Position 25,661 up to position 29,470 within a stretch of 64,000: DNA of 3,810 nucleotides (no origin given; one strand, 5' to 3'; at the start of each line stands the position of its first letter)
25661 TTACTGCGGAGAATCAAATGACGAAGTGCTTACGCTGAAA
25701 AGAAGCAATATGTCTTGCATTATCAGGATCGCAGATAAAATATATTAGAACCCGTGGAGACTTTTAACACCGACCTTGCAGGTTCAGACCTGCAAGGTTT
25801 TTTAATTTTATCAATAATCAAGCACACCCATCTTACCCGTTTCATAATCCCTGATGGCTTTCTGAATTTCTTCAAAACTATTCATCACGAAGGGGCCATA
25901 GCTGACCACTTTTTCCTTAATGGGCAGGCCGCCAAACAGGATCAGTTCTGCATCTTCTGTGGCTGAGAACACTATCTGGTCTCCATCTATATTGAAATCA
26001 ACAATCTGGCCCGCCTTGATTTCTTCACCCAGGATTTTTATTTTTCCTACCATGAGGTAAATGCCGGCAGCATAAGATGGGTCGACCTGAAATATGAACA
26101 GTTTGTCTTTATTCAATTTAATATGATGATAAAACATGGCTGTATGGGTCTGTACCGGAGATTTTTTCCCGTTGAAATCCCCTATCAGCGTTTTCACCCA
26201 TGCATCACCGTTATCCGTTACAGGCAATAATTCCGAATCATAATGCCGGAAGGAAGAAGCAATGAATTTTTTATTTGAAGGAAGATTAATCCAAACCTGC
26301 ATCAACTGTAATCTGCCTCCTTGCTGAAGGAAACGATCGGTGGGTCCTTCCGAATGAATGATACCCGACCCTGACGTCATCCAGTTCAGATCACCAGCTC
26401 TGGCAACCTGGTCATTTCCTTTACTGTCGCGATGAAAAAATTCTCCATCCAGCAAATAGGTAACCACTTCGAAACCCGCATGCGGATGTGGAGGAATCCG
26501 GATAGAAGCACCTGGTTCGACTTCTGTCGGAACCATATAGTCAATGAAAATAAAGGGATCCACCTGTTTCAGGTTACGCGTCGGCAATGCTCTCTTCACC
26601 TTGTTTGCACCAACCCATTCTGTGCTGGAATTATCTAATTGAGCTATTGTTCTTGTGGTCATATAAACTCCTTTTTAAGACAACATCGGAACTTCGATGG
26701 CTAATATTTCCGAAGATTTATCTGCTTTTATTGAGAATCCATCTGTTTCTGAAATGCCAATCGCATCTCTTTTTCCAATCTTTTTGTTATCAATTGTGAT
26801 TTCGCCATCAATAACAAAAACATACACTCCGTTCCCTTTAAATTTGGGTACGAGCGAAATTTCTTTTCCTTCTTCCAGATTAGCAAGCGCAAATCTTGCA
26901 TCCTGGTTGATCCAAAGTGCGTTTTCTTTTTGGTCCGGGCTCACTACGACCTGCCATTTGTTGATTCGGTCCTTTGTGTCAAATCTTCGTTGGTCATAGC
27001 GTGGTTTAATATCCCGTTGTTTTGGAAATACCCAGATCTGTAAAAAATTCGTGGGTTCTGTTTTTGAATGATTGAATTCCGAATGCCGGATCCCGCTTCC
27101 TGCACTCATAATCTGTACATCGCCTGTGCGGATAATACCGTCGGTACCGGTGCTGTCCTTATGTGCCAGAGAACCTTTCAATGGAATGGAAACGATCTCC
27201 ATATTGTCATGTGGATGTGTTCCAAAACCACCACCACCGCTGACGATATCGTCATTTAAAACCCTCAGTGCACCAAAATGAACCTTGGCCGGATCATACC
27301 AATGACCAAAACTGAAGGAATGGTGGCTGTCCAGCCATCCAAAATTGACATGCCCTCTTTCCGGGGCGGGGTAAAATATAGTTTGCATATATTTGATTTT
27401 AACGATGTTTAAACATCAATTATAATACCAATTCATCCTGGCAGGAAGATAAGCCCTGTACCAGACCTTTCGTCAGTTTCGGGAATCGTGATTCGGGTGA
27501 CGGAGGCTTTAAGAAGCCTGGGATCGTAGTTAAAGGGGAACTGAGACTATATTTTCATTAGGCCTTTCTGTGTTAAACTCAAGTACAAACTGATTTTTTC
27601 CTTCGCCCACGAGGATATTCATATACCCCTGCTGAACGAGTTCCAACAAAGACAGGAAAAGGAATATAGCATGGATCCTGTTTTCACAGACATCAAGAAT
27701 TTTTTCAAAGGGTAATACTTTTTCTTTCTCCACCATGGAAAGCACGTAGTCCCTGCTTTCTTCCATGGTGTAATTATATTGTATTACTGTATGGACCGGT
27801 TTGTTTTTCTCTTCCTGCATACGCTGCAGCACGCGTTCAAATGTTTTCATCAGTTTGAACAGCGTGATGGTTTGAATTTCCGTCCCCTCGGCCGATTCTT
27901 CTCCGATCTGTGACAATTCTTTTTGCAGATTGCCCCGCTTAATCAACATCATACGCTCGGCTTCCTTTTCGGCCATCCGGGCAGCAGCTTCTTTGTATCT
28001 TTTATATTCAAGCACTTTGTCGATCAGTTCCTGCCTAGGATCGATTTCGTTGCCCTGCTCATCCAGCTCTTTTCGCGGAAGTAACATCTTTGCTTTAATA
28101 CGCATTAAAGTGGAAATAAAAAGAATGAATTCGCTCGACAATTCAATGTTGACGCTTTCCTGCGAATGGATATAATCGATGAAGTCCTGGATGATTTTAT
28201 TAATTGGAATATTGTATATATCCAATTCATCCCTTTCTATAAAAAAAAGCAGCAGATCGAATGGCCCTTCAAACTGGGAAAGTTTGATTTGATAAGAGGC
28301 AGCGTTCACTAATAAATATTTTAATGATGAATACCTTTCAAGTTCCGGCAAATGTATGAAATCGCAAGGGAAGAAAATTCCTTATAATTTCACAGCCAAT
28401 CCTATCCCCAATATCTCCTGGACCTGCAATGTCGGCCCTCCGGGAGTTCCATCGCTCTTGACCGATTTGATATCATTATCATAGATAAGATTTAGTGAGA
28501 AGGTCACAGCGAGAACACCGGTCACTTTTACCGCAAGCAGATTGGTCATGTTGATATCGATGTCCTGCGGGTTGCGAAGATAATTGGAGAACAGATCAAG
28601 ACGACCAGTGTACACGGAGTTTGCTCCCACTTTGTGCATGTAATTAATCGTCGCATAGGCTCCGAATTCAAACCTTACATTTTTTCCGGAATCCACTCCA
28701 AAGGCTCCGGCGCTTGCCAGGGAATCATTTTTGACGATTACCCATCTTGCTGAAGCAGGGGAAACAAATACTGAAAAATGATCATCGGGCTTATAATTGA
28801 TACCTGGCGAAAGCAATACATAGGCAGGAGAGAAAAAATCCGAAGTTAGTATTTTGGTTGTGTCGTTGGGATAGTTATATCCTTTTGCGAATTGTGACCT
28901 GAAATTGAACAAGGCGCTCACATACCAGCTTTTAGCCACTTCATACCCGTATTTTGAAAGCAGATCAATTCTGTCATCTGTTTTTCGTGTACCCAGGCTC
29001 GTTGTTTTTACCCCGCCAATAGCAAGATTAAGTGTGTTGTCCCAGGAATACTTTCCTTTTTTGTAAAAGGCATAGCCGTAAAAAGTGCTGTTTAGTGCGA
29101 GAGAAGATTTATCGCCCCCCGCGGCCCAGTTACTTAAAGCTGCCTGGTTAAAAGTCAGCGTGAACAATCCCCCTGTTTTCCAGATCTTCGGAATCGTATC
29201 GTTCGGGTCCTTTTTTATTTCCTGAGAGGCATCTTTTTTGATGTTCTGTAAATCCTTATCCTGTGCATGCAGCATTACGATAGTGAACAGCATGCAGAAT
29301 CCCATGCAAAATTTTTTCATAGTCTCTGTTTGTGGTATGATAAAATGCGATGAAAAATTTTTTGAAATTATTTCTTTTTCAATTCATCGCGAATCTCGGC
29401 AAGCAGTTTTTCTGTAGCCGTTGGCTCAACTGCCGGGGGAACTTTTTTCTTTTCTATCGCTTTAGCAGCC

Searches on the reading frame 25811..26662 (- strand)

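Call 5: search_protein_families(library=pfam, proteins=[window:25811-26662:-], max_evalue=0.01)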
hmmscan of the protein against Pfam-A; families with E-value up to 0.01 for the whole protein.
window:25811-26662:- (283 aa): 3 families
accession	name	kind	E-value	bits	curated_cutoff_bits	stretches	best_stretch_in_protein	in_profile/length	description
PF02678.22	Pirin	-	1.1e-32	112.7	26.1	1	21-125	3-108/108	Pirin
PF05726.19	Pirin_C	-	2.2e-25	89.5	27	1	178-279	1-103/103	Pirin C-terminal cupin domain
PF17954.7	Pirin_C_2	-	0.0062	17.1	22.9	0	164-243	6-84/86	Quercetinase C-terminal cupin domain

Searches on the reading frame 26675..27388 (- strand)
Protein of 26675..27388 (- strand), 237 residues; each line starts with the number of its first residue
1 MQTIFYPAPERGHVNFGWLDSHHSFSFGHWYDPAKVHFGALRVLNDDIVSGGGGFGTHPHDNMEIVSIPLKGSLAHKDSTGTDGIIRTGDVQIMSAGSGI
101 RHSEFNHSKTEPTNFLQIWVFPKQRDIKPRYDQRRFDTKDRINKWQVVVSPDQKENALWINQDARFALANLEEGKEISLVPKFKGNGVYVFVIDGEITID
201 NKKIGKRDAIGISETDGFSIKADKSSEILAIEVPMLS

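Call 5: search_protein_families(library=pfam, proteins=[window:26675-27388:-], max_evalue=0.01)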
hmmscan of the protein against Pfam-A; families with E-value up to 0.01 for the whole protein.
window:26675-27388:- (237 aa): 3 families
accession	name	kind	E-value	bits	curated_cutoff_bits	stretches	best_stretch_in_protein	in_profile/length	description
PF02678.22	Pirin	-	5.2e-32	110.5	26.1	1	16-120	11-108/108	Pirin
PF17954.7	Pirin_C_2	-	1.1e-24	86.9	22.9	1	147-233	1-86/86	Quercetinase C-terminal cupin domain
PF07883.17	Cupin_2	-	0.01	16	27.2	0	51-118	7-69/70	Cupin domain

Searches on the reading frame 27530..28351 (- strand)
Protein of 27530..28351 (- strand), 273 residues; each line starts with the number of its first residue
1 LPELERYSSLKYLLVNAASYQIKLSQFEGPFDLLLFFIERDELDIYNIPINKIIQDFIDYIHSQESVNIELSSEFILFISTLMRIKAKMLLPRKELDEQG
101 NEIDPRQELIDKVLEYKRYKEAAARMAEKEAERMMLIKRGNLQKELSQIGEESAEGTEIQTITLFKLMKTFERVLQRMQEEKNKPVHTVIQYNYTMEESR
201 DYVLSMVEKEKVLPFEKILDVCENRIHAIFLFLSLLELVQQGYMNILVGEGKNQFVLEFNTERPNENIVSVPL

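Call 5: search_protein_families(library=pfam, proteins=[window:27530-28351:-], max_evalue=0.01)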
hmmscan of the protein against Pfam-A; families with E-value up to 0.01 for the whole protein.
window:27530-28351:- (273 aa): 1 family
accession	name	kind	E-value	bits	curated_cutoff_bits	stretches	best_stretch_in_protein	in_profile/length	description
PF02616.19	SMC_ScpA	-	2.9e-29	103.2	24.6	1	38-244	2-216/232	Segregation and condensation protein ScpA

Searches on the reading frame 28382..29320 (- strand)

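Call 98: search_protein_families(library=pfam, proteins=[window:28382-29320:-], max_evalue=0.00001)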
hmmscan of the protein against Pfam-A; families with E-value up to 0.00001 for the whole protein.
window:28382-29320:- (312 aa): 1 family
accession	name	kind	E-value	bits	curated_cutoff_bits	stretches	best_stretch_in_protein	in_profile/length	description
PF11276.14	DUF3078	-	2.5e-27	95.5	25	1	57-148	1-92/92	Protein of unknown function (DUF3078)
